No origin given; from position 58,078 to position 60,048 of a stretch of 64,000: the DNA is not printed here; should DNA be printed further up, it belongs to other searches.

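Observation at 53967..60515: Uncharacterised catabolic locus: enolase-superfamily enzyme plus betaine-type SBP/permease (no ATPase), M19-like protein, 556-aa unknown and DUF3726-like protein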

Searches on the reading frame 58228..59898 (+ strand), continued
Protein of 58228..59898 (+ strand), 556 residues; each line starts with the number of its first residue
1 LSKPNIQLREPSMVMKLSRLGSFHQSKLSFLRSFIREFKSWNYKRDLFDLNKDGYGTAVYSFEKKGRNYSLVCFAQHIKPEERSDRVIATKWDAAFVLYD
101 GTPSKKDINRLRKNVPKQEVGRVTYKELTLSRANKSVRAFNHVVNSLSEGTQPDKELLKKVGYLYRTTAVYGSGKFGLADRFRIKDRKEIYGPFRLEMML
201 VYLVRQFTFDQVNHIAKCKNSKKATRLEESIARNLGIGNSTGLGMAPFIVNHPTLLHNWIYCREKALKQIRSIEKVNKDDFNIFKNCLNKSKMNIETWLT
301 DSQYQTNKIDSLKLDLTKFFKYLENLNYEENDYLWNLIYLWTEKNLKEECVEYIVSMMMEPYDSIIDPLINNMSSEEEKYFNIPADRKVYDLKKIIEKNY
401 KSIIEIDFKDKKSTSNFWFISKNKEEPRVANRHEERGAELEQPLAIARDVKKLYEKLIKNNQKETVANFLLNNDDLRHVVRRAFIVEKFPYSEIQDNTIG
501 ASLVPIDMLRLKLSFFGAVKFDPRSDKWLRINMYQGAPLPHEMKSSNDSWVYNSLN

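Call 40: search_protein_families(library=pfam, proteins=[L073:8355-9914:+, L073:4520-5761:+, L078:7267-8820:+, L078:4695-6203:+, L078:11413-12369:+, L079:7503-8960:+, L080:7485-8993:+, L080:12572-13315:+, L076:8020-9018:+, L076:4693-7905:-], max_evalue=0.001)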
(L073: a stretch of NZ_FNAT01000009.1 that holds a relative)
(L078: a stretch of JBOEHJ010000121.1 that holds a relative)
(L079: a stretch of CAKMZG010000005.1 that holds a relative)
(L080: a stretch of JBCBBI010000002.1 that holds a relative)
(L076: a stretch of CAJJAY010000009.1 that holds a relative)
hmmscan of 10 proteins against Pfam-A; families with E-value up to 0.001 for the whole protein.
L073:8355-9914:+ (519 aa): 1 family
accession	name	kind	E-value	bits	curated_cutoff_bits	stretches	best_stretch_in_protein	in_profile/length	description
PF02028.23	BCCT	-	5.7e-148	493.8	27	1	24-509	2-480/485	BCCT, betaine/carnitine/choline family transporter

L073:4520-5761:+ (413 aa): 0 families

L078:7267-8820:+ (517 aa): 1 family
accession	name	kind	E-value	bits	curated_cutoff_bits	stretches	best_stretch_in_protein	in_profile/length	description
PF02028.23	BCCT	-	3.7e-151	504.3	27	1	22-507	2-480/485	BCCT, betaine/carnitine/choline family transporter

L078:4695-6203:+ (502 aa): 1 family
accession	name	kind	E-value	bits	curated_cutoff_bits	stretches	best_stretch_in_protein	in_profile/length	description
PF00171.27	Aldedh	-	7e-154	513.2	23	1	32-493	1-460/461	Aldehyde dehydrogenase family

L078:11413-12369:+ (318 aa): 1 family
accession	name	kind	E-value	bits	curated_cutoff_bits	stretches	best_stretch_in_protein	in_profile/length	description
PF02615.19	Ldh_2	-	1.8e-89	300.6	38.8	1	8-314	19-332/333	Malate/L-lactate dehydrogenase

L079:7503-8960:+ (485 aa): 1 family
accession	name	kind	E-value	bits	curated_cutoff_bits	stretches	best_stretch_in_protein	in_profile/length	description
PF00171.27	Aldedh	-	9.1e-152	506.2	23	1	18-476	4-460/461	Aldehyde dehydrogenase family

L080:7485-8993:+ (502 aa): 1 family
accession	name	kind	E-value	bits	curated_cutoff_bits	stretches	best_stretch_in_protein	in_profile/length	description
PF00171.27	Aldedh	-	1.3e-150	502.4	23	1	34-493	3-460/461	Aldehyde dehydrogenase family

L080:12572-13315:+ (247 aa): 1 family
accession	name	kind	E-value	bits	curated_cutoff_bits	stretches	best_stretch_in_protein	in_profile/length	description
PF08713.17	DNA_alkylation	-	4.1e-29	102.2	21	1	43-217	28-197/213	DNA alkylation repair enzyme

L076:8020-9018:+ (332 aa): 1 family
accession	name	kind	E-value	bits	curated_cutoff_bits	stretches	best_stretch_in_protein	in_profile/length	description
PF02615.19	Ldh_2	-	1.5e-78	264.7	38.8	1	7-301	2-298/333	Malate/L-lactate dehydrogenase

L076:4693-7905:- (1070 aa): 5 families
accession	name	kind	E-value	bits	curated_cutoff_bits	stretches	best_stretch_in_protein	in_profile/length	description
PF00111.32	Fer2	-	3.5e-11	43.3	21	1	991-1059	5-76/77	2Fe-2S iron-sulfur cluster binding domain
PF13484.11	Fer4_16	-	3.7e-08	34.5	30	1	558-617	2-66/66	4Fe-4S double cluster binding domain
PF12838.12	Fer4_7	-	3.1e-07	31.2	27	1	558-617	2-51/52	4Fe-4S dicluster domain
PF22290.1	DmmA-like_N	-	4e-05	24.5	33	1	854-967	13-124/124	Dimethylamine monooxygenase subunit DmmA-like, N-terminal domain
PF00037.32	Fer4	-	5.6e-05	23.2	21.1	0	557-574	7-24/24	4Fe-4S binding domain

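Call 45: search_solved_structures(query=A1, max_evalue=10)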
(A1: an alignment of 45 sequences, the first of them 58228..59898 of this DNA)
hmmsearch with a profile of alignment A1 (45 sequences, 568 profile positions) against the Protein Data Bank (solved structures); distinct sequences matched with E-value up to 10: 3.
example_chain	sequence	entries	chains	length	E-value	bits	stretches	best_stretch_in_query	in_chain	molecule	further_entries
3l4n_A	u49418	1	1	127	0.71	11.5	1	152-196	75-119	Monothiol glutaredoxin-6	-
9hlz_a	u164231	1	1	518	1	11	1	103-150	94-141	ATPase expression protein 1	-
6so5_E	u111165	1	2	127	2.9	9.5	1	514-547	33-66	Calcium signal-modulating cyclophilin ligand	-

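Call 47: search_protein_families(library=pfam, proteins=[L076:11626-12060:+, L076:12100-13329:+, L076:13416-13985:+, L076:13982-15019:+, L076:14985-15863:+, L076:15872-16741:+, L076:3574-4614:-, L076:2019-3569:-, L076:1162-2016:-, L002:12415-12960:-], max_evalue=0.01)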
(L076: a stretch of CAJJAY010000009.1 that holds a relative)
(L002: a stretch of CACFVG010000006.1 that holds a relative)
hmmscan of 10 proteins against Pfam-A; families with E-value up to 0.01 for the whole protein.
L076:11626-12060:+ (144 aa): 1 family
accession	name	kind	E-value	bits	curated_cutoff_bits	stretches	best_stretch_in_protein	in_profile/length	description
PF12525.13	DUF3726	-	3.7e-14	52.8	22.1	1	12-63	4-55/73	Protein of unknown function (DUF3726)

L076:12100-13329:+ (409 aa): 2 families
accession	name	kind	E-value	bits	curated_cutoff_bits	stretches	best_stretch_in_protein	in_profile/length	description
PF13378.12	MR_MLE_C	-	4.6e-60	203.5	29.4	1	150-374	3-218/219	Enolase C-terminal domain-like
PF02746.21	MR_MLE_N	-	1.5e-13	51.4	22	1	23-118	28-117/117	Mandelate racemase / muconate lactonizing enzyme, N-terminal domain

L076:13416-13985:+ (189 aa): 1 family
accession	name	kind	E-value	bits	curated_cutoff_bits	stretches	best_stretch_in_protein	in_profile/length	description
PF00908.23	dTDP_sugar_isom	-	1.3e-67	227.2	27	1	5-178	1-168/168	dTDP-4-dehydrorhamnose 3,5-epimerase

L076:13982-15019:+ (345 aa): 7 families
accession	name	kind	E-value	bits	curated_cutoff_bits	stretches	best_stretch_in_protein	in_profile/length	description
PF16363.11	GDP_Man_Dehyd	-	1.8e-88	297.7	27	1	4-318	1-332/332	GDP-mannose 4,6 dehydratase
PF01370.27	Epimerase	-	1.2e-68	231.6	20.9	1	3-247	1-240/240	NAD dependent epimerase/dehydratase family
PF04321.23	RmlD_sub_bind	-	1.9e-13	50.6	27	1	1-262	1-228/287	RmlD substrate binding domain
PF01073.25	3Beta_HSD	-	7.8e-12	45.2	22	1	4-231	1-225/280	3-beta hydroxysteroid dehydrogenase/isomerase family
PF02719.21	Polysacc_synt_2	-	1.5e-11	44.5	20.2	1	3-113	1-118/293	Polysaccharide biosynthesis protein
PF07993.18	NAD_binding_4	-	5.7e-10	39.2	20.1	1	74-183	90-205/258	Male sterility protein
PF00106.31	adh_short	-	0.00018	21.5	26.6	0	3-69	3-69/195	short chain dehydrogenase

L076:14985-15863:+ (292 aa): 5 families
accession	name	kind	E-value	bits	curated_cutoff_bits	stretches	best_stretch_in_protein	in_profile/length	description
PF04321.23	RmlD_sub_bind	-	8.4e-91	304.4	27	1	13-291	1-285/287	RmlD substrate binding domain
PF01370.27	Epimerase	-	1.2e-14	54.7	20.9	1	15-184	1-203/240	NAD dependent epimerase/dehydratase family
PF16363.11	GDP_Man_Dehyd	-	1.8e-08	34.7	27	1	38-152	55-173/332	GDP-mannose 4,6 dehydratase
PF07993.18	NAD_binding_4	-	3.2e-08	33.5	20.1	1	56-161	86-210/258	Male sterility protein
PF02719.21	Polysacc_synt_2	-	1.4e-05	24.8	20.2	1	39-164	58-170/293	Polysaccharide biosynthesis protein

L076:15872-16741:+ (289 aa): 2 families
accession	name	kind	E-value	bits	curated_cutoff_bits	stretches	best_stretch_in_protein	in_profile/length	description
PF00483.29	NTP_transferase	-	2.9e-71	240.3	21.2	1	5-240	1-242/245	Nucleotidyl transferase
PF12804.13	NTP_transf_3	-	4.9e-07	30.5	27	1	6-131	1-116/160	MobA-like NTP transferase domain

L076:3574-4614:- (346 aa): 1 family
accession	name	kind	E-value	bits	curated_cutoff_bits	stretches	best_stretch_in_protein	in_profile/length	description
PF02445.21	NadA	-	4.9e-112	374.3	27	1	54-343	2-294/295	Quinolinate synthetase A protein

L076:2019-3569:- (516 aa): 5 families
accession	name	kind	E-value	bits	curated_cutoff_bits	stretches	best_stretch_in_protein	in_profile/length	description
PF00890.30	FAD_binding_2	-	6e-78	263.3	20.4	1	8-376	2-414/414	FAD binding domain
PF02910.25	Succ_DH_flav_C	-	2.7e-15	56.9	20.8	1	423-504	3-100/130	Fumarate reductase flavoprotein C-term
PF01266.30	DAO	-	8.1e-06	26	27.9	1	8-88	2-69/353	FAD dependent oxidoreductase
PF01134.28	GIDA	-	0.00055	19.5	22.1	0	8-26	2-20/391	Glucose inhibited division protein A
PF01946.23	Thi4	-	0.00085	19.1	26.2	0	131-171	96-137/235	Thi4 family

L076:1162-2016:- (284 aa): 2 families
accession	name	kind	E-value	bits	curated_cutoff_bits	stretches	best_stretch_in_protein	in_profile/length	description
PF01729.25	QRPTase_C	-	1.9e-57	194.1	23.1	1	117-283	1-169/169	Quinolinate phosphoribosyl transferase, C-terminal domain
PF02749.22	QRPTase_N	-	1.2e-20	73.9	27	1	30-115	1-82/82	Quinolinate phosphoribosyl transferase, N-terminal domain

L002:12415-12960:- (181 aa): 0 families

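Call 48: predict_structure(alignment_id=A1)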
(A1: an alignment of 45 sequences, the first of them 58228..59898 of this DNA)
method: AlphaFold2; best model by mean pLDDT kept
length: 556 residues; sequences in the alignment: 45
mean_pLDDT: 94.4   pTM: 0.94
mean pLDDT of the five models: 94.4, 93.9, 93.7, 93.3, 92.8
residues with pLDDT >= 90: 486; 70-90: 62; 50-70: 7; < 50: 1
segments of 3 or more residues with pLDDT < 50: none
pLDDT, mean of each block of 10 residues (from residue 1): 88 97 96 89 96 98 93 96 80 97 98 95 95 96 98 93 94 91 88 94 98 99 97 95 93 97 99 97 95 92 95 98 95 97 98 98 95 88 96 97 96 97 90 95 96 97 98 97 97 97 96 95 93 94 78 67
secondary structure, 60 per line:
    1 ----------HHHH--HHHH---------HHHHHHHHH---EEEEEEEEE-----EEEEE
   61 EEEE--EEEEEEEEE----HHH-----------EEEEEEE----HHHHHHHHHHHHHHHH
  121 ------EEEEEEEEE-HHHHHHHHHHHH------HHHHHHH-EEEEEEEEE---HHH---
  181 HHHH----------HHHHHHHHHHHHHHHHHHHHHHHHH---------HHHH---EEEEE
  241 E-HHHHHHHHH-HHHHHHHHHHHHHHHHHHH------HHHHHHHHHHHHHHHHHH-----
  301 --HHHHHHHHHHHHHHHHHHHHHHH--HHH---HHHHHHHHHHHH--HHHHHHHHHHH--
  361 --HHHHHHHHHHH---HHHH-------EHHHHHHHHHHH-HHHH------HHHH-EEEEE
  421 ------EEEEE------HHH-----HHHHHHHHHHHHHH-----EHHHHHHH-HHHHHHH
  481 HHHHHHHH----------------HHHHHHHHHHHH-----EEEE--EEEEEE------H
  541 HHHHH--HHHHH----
elements in order: H11-14 H17-20 H30-38 E42-50 E56-64 E67-75 E94-100 H105-120 E127-135 H137-148 H155-161 E163-171 H181-184 H195-219 H229-232 E236-241 H243-251 H253-271 H278-295 H303-325 H334-345 H348-358 H363-373 H377-380 H389-399 H401-404 H411-414 E416-420 E427-431 H446-459 H466-472 H474-488 H505-516 E522-525 E528-533 H540-545 H548-552

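Call 51: fold_search(model_id=the predicted structure, library=pdb)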
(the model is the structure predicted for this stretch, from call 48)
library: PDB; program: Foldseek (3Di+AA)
matches with E <= 10: 55; with E <= 0.001: 0
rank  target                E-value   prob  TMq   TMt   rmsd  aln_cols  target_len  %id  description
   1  9qxx_A                9.5e-01  0.02  0.07  0.06  57.1       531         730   10  JetABC DNA loaded state dimer (released 2025-10-01)
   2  5a60                  1.3e+00  0.02  0.09  0.11  21.4       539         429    7  Crystal structure of full-length E. coli ygiF in complex with tripolyphosphate and two magnesium ions (released 2015-08-05)
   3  6xmu_A                1.4e+00  0.02  0.09  0.05  30.5       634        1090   10  Structure of P5A-ATPase Spf1, endogenous substrate-bound (released 2020-09-23)
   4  6xmq                  2.0e+00  0.02  0.10  0.06  27.5       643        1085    9  Structure of P5A-ATPase Spf1, AMP-PCP-bound form (released 2020-09-23)
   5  8rb2_A                2.3e+00  0.01  0.09  0.06  26.9       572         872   10  The crystal structure of DNA-bound human MutSbeta (MSH2_E749A/MSH3_E976A) in the canonical mismatch bound conformation (released 2025-06-11)
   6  6d6q_D                2.9e+00  0.11  0.07  0.16   8.9        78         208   13  Human nuclear exosome-MTR4 RNA complex - overall reconstruction (released 2018-06-20)
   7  6oyv_B                3.1e+00  0.02  0.10  0.11  21.0       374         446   10  Structure of an ancestral-reconstructed cytochrome P450 1B1 with estradiol (released 2020-03-18)
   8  6xmt                  3.2e+00  0.02  0.09  0.05  28.1       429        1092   10  Structure of P5A-ATPase Spf1, BeF3-bound form (released 2020-09-23)
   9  3f7f_A                3.2e+00  0.01  0.10  0.08  25.9       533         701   10  Structure of Nup120 (released 2009-08-18)
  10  4xmm_E                3.2e+00  0.01  0.09  0.07  25.6       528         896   12  Structure of the yeast coat nucleoporin complex, space group C2 (released 2015-03-25)
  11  5gnp                  3.4e+00  0.05  0.10  0.20  17.7       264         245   10  Crystal structure of a Z-ring associated protein from Salmonella typhimurium (released 2017-07-26)
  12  6gy7_A                3.5e+00  0.03  0.08  0.12  33.5       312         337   10  Crystal structure of XaxB from Xenorhabdus nematophil (released 2018-07-25)
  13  7m8v_H                3.9e+00  0.01  0.08  0.09  25.2       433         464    8  Human CYP11B2 in complex with LCI699 (released 2021-06-16)
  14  4z9c_B                4.4e+00  0.04  0.07  0.25  13.2       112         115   10  EcPltAB Oxidized (released 2016-10-12)
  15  5czo_B                4.4e+00  0.01  0.07  0.10  23.6       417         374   10  Structure of S. cerevisiae Hrr25:Mam1 complex, form 2 (released 2016-08-03)
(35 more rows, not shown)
